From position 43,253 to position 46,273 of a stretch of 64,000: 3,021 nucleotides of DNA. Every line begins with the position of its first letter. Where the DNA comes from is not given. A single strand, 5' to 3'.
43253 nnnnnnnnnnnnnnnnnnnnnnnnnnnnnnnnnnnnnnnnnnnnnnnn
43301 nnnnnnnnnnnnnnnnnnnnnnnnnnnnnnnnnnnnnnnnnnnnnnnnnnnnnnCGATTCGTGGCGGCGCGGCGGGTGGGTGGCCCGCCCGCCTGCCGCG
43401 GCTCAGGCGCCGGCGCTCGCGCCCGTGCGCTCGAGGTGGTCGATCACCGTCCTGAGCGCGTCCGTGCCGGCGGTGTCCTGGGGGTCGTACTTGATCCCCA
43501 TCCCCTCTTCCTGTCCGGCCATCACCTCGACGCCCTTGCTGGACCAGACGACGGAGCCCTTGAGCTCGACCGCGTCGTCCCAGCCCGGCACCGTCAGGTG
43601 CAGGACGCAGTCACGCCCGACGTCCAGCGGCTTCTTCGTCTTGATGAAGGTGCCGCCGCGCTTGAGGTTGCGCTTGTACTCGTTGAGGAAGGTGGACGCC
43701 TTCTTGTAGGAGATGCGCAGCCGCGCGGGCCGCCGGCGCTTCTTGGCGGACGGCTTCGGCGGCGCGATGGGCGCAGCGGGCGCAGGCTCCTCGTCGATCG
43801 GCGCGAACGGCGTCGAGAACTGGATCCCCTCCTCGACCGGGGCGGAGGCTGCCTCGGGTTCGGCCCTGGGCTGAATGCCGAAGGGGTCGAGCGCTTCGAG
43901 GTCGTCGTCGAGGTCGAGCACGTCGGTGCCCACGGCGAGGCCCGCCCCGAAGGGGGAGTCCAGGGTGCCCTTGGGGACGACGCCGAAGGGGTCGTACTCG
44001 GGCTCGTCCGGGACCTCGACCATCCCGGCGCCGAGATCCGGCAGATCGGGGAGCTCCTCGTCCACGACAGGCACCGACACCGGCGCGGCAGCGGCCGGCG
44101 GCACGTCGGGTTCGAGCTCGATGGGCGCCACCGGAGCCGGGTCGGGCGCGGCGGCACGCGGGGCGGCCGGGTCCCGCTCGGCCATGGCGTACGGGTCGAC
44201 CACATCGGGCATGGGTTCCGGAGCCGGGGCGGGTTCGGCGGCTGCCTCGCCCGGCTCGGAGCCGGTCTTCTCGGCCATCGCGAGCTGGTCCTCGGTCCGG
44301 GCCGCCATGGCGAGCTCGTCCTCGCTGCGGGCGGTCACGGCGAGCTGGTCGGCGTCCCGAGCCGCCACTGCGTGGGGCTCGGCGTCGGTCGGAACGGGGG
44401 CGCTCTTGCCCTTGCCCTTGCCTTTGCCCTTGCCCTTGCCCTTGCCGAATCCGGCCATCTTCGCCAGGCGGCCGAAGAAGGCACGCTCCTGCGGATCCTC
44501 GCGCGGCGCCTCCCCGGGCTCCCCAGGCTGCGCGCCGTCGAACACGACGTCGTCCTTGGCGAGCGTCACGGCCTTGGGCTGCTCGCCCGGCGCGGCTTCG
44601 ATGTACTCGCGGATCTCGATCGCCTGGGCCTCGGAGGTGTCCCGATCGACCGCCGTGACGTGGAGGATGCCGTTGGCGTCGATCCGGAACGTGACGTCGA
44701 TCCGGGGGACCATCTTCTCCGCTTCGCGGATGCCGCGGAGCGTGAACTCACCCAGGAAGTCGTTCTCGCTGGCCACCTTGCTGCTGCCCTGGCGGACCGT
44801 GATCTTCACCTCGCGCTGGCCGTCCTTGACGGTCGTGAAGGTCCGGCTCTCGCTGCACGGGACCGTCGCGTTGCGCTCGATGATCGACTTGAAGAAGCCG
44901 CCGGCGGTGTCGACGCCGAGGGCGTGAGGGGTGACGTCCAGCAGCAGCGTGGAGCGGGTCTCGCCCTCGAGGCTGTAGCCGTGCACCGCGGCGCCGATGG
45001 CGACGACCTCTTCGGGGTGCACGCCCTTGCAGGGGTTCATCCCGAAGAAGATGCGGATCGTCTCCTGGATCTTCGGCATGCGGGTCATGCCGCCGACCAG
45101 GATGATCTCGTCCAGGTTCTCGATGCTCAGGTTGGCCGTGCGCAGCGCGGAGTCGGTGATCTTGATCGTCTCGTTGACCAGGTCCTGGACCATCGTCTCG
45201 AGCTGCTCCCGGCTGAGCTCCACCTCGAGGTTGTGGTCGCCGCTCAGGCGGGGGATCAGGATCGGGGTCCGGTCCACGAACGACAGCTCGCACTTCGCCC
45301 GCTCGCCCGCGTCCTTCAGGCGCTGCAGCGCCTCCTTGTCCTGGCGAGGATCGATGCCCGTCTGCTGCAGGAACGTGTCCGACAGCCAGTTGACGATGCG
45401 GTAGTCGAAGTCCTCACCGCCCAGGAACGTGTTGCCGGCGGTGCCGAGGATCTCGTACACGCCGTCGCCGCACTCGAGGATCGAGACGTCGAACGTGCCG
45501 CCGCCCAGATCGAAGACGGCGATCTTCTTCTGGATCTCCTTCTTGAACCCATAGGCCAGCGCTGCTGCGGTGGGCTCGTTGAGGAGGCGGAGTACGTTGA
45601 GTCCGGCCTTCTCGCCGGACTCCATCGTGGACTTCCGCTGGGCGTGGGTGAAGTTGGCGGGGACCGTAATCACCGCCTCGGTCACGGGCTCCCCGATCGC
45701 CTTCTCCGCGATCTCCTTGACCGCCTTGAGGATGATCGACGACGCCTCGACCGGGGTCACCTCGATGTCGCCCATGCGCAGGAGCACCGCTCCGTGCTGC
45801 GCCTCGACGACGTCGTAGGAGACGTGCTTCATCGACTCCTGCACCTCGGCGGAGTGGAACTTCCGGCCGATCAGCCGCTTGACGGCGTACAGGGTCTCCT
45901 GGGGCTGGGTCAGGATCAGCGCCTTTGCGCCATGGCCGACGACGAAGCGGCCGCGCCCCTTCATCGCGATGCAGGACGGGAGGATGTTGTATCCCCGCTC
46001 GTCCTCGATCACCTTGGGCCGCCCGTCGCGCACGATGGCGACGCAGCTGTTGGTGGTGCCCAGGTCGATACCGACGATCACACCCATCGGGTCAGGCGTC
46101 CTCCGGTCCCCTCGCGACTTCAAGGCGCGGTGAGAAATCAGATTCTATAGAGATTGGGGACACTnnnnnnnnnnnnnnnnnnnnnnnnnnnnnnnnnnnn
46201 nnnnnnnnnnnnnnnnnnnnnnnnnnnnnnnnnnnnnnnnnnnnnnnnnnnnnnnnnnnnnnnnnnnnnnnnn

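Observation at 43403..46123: Hsp70 chaperone fused to a C-terminal PilZ (c-di-GMP receptor) domain via a Gly-Lys repeat and acidic linker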

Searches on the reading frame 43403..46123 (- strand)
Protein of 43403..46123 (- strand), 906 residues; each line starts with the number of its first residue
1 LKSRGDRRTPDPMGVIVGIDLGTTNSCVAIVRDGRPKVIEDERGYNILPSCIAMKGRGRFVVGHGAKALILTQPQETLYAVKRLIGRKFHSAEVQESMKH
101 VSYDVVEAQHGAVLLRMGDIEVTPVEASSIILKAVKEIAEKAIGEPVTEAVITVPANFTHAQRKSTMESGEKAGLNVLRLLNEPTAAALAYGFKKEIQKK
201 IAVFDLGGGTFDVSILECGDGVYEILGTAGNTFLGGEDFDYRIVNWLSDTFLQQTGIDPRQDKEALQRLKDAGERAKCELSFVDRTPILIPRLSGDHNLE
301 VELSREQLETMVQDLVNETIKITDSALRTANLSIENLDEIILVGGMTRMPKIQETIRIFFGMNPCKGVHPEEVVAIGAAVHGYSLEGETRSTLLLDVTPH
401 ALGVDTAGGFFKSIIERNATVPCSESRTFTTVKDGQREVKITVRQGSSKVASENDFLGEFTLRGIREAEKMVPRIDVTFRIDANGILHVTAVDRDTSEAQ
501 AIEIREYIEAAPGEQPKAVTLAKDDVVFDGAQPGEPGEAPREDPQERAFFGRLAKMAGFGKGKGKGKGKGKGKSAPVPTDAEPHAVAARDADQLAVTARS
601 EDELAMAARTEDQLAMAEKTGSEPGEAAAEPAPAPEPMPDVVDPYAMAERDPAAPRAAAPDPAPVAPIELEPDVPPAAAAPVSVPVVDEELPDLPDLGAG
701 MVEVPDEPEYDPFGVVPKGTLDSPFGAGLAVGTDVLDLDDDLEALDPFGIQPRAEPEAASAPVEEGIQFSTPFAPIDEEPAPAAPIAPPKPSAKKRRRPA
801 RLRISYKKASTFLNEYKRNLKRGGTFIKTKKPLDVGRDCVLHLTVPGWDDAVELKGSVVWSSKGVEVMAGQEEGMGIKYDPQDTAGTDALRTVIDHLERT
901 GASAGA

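Call 3: search_protein_families(library=pfam, proteins=[window:43403-46123:-], max_evalue=1)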
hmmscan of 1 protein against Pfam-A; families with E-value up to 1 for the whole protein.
window:43403-46123:- (906 aa): 5 families
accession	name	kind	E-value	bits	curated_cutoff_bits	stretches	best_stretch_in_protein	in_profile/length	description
PF00012.26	HSP70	-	4.6e-175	583.7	20.6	1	16-509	1-501/599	Hsp70 protein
PF06723.19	MreB_Mbl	-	7.1e-17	61.7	27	2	130-379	76-316/327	MreB/Mbl protein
PF07238.19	PilZ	-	0.0017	19.1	22.5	1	797-886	7-92/102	PilZ domain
PF14450.12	FtsA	-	0.0054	17.5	31.8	0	17-45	1-23/127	Cell division protein FtsA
PF24063.1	DUF7363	-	0.1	13.6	28.3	0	294-323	10-39/107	Domain of unknown function (DUF7363)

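Call 4: search_protein_families(library=ncbifam, proteins=[window:43403-46123:-], max_evalue=1)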
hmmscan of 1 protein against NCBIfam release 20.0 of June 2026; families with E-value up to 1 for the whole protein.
window:43403-46123:- (906 aa): 20 families
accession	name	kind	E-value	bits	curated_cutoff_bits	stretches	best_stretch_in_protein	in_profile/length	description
NF001413.0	PRK00290.1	equivalog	1.8e-186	621.2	648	1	13-507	1-496/625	molecular chaperone DnaK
TIGR02350.1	prok_dnaK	equivalog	6.1e-180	599.5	822.55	1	16-507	2-495/596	molecular chaperone DnaK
NF009947.0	PRK13411.1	equivalog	2.2e-164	548.1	1002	1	13-505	1-497/662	molecular chaperone DnaK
NF009946.0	PRK13410.1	equivalog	2.1e-159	531.9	1019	1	13-505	1-497/669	molecular chaperone DnaK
TIGR01991.1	HscA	equivalog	2e-150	502.2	708.55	1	16-508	1-487/600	Fe-S protein assembly chaperone HscA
NF003520.0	PRK05183.1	subfamily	4.2e-149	497.8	620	1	8-505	13-504/621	Fe-S protein assembly chaperone HscA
NF002399.0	PRK01433.1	equivalog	1.6e-93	314.3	743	1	15-506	20-478/595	Fe-S protein assembly chaperone HscA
NF008673.0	PRK11678.1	equivalog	5.6e-21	74.9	331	3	129-240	131-256/450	molecular chaperone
TIGR02266.1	gmx_TIGR02266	paralog_domain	1.9e-16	60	68.7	1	798-894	2-95/96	TIGR02266 family protein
TIGR02529.1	EutJ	subfamily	3.3e-14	52.9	152.1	1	126-229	41-138/239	ethanolamine utilization protein EutJ family protein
NF010539.0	PRK13927.1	subfamily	7.7e-14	51.3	293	1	129-379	81-323/339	rod shape-determining protein MreB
NF011660.0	PRK15080.1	equivalog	8.7e-13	48.1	182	1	126-224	74-166/277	ethanolamine utilization protein EutJ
TIGR00904.1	mreB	subfamily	1.8e-12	46.9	365.75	2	136-378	88-322/334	MreB/Mrl family cell shape determining protein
NF010540.1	PRK13929.1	exception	2.9e-09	36.4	515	1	127-378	76-320/334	rod-share determining protein MreBH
TIGR01174.1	ftsA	equivalog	2.8e-07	30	175.85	1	288-374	267-351/371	cell division protein FtsA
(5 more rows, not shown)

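Call 14: find_homologous_proteins(query=window:43403-46087:-, max_evalue=1e-10)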
Query window:43403-46087:- (894 aa): 8000 proteins with E <= 1e-10 among 8000 candidates; the best 120 are listed.
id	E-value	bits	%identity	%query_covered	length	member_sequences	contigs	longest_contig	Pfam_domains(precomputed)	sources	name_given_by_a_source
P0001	0.0e+0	1526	78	99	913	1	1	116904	PF00012.27,PF06723.20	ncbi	-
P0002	0.0e+0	1517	79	99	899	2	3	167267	PF00012.27,PF06723.20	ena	-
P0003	0.0e+0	1508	79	99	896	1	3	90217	PF00012.27,PF06723.20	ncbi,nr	ncbi:MAG: Hsp70 family protein [Proteobacteria bacterium]|nr:Hsp70 family protein [Pseudomonadota ba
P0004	0.0e+0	1504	79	99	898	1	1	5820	PF00012.27,PF06723.20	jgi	-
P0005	0.0e+0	1489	77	99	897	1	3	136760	PF00012.27,PF06723.20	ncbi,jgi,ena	-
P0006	0.0e+0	1469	76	99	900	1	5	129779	PF00012.27,PF06723.20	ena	-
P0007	0.0e+0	1452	74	99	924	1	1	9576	PF00012.27,PF06723.20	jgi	jgi:molecular chaperone DnaK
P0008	0.0e+0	1340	71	99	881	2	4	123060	PF07238.20,PF00012.27,PF06723.20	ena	-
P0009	0.0e+0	1329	70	99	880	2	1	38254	PF00012.27,PF06723.20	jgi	jgi:molecular chaperone DnaK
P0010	0.0e+0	1329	70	99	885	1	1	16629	PF00012.27,PF06723.20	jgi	jgi:molecular chaperone DnaK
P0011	0.0e+0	1324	71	99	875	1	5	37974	PF07238.20,PF00012.27,PF06723.20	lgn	-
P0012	0.0e+0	1322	69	98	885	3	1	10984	PF07238.20,PF00012.27,PF06723.20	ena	-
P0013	0.0e+0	1320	82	68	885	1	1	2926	PF00012.27,PF06723.20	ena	-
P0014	0.0e+0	1316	74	91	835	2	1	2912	PF00012.27,PF06723.20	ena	-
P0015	0.0e+0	1309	71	99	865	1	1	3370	PF00012.27,PF06723.20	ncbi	-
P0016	0.0e+0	1302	69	98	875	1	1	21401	PF07238.20,PF00012.27,PF06723.20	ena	-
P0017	0.0e+0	1301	67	99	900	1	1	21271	PF00012.27,PF06723.20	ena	-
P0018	0.0e+0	1289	68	97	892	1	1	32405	PF00012.27,PF06723.20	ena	-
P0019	0.0e+0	1286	67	99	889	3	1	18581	PF00012.27,PF06723.20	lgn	-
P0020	0.0e+0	1271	65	99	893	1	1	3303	PF00012.27,PF06723.20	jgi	jgi:molecular chaperone DnaK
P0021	0.0e+0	1269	65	98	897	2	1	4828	PF00012.27,PF06723.20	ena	-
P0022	0.0e+0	1268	66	98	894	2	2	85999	PF00012.27,PF06723.20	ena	-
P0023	0.0e+0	1263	65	99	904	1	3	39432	PF00012.27,PF06723.20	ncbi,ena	-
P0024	0.0e+0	1166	62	99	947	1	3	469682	PF07238.20,PF00012.27,PF06723.20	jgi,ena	-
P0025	0.0e+0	1155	63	98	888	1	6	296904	PF07238.20,PF00012.27,PF06723.20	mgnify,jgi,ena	mgnify:CR=1 FL=1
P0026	0.0e+0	1151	62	99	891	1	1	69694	PF00012.27,PF06723.20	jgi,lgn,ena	-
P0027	0.0e+0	1149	62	99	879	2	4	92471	PF00012.27,PF06723.20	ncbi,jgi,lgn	jgi:molecular chaperone DnaK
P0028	0.0e+0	1144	65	79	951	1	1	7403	PF07238.20,PF00012.27,PF06723.20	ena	-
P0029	0.0e+0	1143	65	83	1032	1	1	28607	PF07238.20,PF00012.27,PF06723.20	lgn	-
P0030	0.0e+0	1131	61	99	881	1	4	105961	PF07238.20,PF00012.27,PF06723.20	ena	-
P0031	0.0e+0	1120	62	99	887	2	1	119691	PF00012.27,PF06723.20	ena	-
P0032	0.0e+0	1029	78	55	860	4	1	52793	PF07238.20,PF00012.27,PF06723.20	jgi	-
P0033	0.0e+0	1027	68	61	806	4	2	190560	PF07238.20,PF00012.27,PF06723.20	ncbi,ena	-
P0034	0.0e+0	1022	57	98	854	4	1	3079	PF07238.20,PF00012.27,PF06723.20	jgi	jgi:molecular chaperone DnaK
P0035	0.0e+0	1020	78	55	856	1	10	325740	PF07238.20,PF00012.27,PF06723.20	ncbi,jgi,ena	-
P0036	0.0e+0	1016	56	99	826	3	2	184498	PF07238.20,PF00012.27,PF06723.20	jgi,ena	-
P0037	2.6e-298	1010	65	65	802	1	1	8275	PF00012.27,PF06723.20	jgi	-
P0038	6.5e-298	1009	56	99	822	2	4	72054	PF07238.20,PF00012.27,PF06723.20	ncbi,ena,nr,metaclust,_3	ncbi:MAG: molecular chaperone DnaK [Deltaproteobacteria bacterium]|nr:molecular chaperone DnaK [Delt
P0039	9.3e-298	1008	64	66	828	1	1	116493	PF07238.20,PF00012.27,PF06723.20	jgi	jgi:molecular chaperone DnaK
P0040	3.2e-297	1007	60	73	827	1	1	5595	PF00012.27,PF06723.20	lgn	-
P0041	1.9e-295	1001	78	55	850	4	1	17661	PF07238.20,PF00012.27,PF06723.20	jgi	jgi:molecular chaperone DnaK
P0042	2.6e-295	1000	56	100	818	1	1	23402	PF00012.27,PF06723.20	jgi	-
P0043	3.4e-295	1000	55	100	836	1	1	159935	PF07238.20,PF00012.27,PF06723.20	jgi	-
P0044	2.2e-293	994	54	99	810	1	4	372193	PF07238.20,PF00012.27,PF06723.20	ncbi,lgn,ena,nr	ncbi:MAG: molecular chaperone DnaK [Rickettsiales bacterium]|nr:molecular chaperone DnaK [Rickettsia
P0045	3.7e-293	993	54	99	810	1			PF07238.20,PF00012.27,PF06723.20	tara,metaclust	tara:strand:- start:259 stop:2691 length:2433 start_codon:yes stop_codon:yes gene_type:complete|meta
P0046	8.3e-293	992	54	99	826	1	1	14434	PF00012.27,PF06723.20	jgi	-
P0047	2.8e-292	990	67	61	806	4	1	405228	PF00012.27,PF06723.20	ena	-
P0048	4.7e-292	990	79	62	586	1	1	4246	PF00012.27,PF06723.20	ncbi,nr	ncbi:MAG: Hsp70 family protein, partial [Deltaproteobacteria bacterium]|nr:Hsp70 family protein [Del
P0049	1.4e-291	988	67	62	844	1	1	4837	PF00012.27,PF06723.20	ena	-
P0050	3.7e-291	987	68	61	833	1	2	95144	PF00012.27,PF06723.20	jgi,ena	-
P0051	1.0e-287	975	55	100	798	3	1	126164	PF00012.27,PF06723.20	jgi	jgi:molecular chaperone DnaK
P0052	4.6e-287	973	69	63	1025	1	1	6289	PF00012.27,PF06723.20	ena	-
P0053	2.0e-285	968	55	98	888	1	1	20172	PF07238.20,PF00012.27,PF06723.20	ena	-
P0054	1.1e-284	965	55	100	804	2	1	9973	PF00012.27,PF06723.20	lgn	-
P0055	3.7e-284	963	54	100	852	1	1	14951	PF00012.27,PF06723.20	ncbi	-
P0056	2.6e-275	934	63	64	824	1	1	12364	PF07238.20,PF00012.27,PF06723.20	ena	-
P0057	1.0e-273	929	68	58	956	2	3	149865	PF00012.27,PF06723.20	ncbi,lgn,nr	ncbi:Hsp70 family protein [Myxococcota bacterium]|nr:Hsp70 family protein [Myxococcota bacterium]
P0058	1.8e-265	902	70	56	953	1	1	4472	PF00012.27,PF06723.20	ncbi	-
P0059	2.1e-263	895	48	99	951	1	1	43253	PF00012.27,PF06723.20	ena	-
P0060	3.6e-260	884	49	99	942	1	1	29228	PF00012.27,PF06723.20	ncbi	-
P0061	5.6e-260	883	61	65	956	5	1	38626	PF00012.27,PF06723.20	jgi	-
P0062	6.9e-260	883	49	99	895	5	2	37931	PF00012.27,PF06723.20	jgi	-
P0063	1.7e-259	882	51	99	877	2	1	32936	PF00012.27,PF06723.20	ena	-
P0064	5.4e-256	870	49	99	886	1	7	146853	PF00012.27,PF06723.20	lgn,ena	-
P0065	4.3e-255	867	65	57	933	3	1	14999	PF00012.27,PF06723.20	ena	-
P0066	1.9e-254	865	50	99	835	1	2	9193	PF07238.20,PF00012.27,PF06723.20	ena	-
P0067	2.0e-253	862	66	57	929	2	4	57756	PF00012.27,PF06723.20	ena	-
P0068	6.4e-252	857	65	57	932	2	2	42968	PF00012.27,PF06723.20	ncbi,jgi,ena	-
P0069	2.2e-250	852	66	57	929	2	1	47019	PF00012.27,PF06723.20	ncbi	-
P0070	2.8e-248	845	48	99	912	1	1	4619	PF00012.27,PF06723.20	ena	-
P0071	4.2e-248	844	64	57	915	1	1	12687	PF00012.27,PF06723.20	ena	-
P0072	6.0e-245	834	65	57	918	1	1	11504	PF00012.27,PF06723.20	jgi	-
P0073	6.9e-245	833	66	56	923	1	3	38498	PF00012.27,PF06723.20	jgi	-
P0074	2.8e-224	765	61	56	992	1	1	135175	PF00012.27,PF06723.20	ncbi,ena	-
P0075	1.9e-219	749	55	65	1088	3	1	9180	PF07238.20,PF00012.27,PF06723.20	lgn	-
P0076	6.9e-218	744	60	56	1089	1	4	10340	PF07238.20,PF00012.27,PF06723.20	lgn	-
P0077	4.5e-217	741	57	73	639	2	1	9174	PF00012.27,PF06723.20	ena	-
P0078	1.2e-214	733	56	64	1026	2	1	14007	PF07238.20,PF00012.27,PF06723.20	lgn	-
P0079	1.2e-213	730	49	77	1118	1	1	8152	PF07238.20,PF00012.27,PF06723.20,PF14450.13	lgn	-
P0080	9.4e-210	717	59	56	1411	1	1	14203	PF00012.27,PF06723.20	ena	-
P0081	1.9e-209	716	56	59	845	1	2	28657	PF00012.27,PF06723.20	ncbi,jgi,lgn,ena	-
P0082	5.0e-203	695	57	56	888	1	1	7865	PF00012.27,PF06723.20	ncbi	-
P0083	6.5e-201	688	54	56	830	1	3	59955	PF00012.27,PF06723.20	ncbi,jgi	jgi:molecular chaperone DnaK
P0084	2.5e-197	676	54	56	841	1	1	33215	PF00012.27,PF06723.20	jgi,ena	jgi:molecular chaperone DnaK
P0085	5.2e-197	675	54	56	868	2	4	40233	PF00012.27,PF06723.20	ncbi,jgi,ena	-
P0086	1.0e-196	674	53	57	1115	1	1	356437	PF00012.27,PF06723.20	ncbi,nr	ncbi:MAG: Hsp70 family protein [Alphaproteobacteria bacterium]|nr:Hsp70 family protein [Alphaproteob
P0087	7.7e-195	668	50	65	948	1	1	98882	PF07238.20,PF00012.27,PF06723.20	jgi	jgi:molecular chaperone DnaK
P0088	3.6e-194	666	58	56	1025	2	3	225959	PF00012.27,PF06723.20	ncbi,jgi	jgi:molecular chaperone DnaK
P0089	7.4e-194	665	49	63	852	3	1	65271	PF00012.27,PF06723.20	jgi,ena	-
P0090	2.4e-189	650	57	55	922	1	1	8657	PF00012.27,PF06723.20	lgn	-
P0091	3.4e-188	646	53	62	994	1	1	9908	PF07238.20,PF00012.27,PF06723.20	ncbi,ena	-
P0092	2.7e-187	643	56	56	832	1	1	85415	PF00012.27,PF06723.20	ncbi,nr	ncbi:MAG: Hsp70 family protein [Deltaproteobacteria bacterium]|nr:Hsp70 family protein [Deltaproteob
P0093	7.9e-186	638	53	57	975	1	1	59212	PF00012.27,PF06723.20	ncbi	ncbi:MAG: Hsp70 family protein [Myxococcota bacterium]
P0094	1.9e-185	637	50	65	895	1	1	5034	PF07238.20,PF00012.27,PF06723.20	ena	-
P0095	1.9e-184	634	50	63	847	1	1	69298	PF07238.20,PF00012.27,PF06723.20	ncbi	-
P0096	1.6e-182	627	53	62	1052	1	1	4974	PF07238.20,PF00012.27,PF06723.20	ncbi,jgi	jgi:molecular chaperone DnaK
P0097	3.4e-180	619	56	56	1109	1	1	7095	PF00012.27,PF06723.20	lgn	-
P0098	8.0e-176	605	56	55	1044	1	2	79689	PF00012.27,PF06723.20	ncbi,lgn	-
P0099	2.9e-174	600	55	55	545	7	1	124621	PF01869.27,PF00012.27,PF06723.20,PF14450.13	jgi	-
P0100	4.2e-174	599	55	55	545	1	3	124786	PF01869.27,PF00012.27,PF06723.20,PF14450.13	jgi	-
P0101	7.9e-170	585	54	56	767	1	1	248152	PF00012.27,PF06723.20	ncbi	-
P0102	2.3e-168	580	52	56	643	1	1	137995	PF00012.27,PF06723.20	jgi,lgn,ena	-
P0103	5.3e-155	536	53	55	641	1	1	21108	PF00012.27,PF06723.20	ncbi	-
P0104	5.5e-155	536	53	55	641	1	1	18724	PF00012.27,PF06723.20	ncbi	-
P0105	5.9e-155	536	53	55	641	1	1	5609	PF00012.27,PF06723.20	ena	-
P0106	5.9e-155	536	53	55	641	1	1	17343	PF00012.27,PF06723.20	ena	-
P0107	9.9e-155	535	52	55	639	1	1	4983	PF00012.27,PF06723.20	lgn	-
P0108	1.3e-154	535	53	55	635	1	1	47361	PF00012.27,PF06723.20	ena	-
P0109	2.4e-154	534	53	55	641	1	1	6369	PF00012.27,PF06723.20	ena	-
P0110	2.8e-154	534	53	55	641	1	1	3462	PF00012.27,PF06723.20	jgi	jgi:molecular chaperone DnaK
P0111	3.2e-154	534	52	55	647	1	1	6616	PF00012.27,PF06723.20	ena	-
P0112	3.4e-154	533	53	55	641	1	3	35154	PF00012.27,PF06723.20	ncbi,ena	ncbi:MAG: molecular chaperone DnaK [Desulfobacterales bacterium]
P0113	3.6e-154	533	53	55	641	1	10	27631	PF00012.27,PF06723.20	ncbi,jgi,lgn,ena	jgi:molecular chaperone DnaK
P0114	3.6e-154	533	53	55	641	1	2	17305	PF00012.27,PF06723.20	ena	-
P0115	4.0e-154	533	53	55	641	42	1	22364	PF00012.27,PF06723.20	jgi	jgi:molecular chaperone DnaK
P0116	7.4e-154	532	51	55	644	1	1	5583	PF00012.27,PF06723.20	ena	-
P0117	8.0e-154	532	52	55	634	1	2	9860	PF00012.27,PF06723.20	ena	-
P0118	8.1e-154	532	52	55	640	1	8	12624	PF00012.27,PF06723.20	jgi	jgi:molecular chaperone DnaK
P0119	8.9e-154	532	52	55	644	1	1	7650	PF00012.27,PF06723.20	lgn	-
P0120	9.5e-154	532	52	55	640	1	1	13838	PF00012.27,PF06723.20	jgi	-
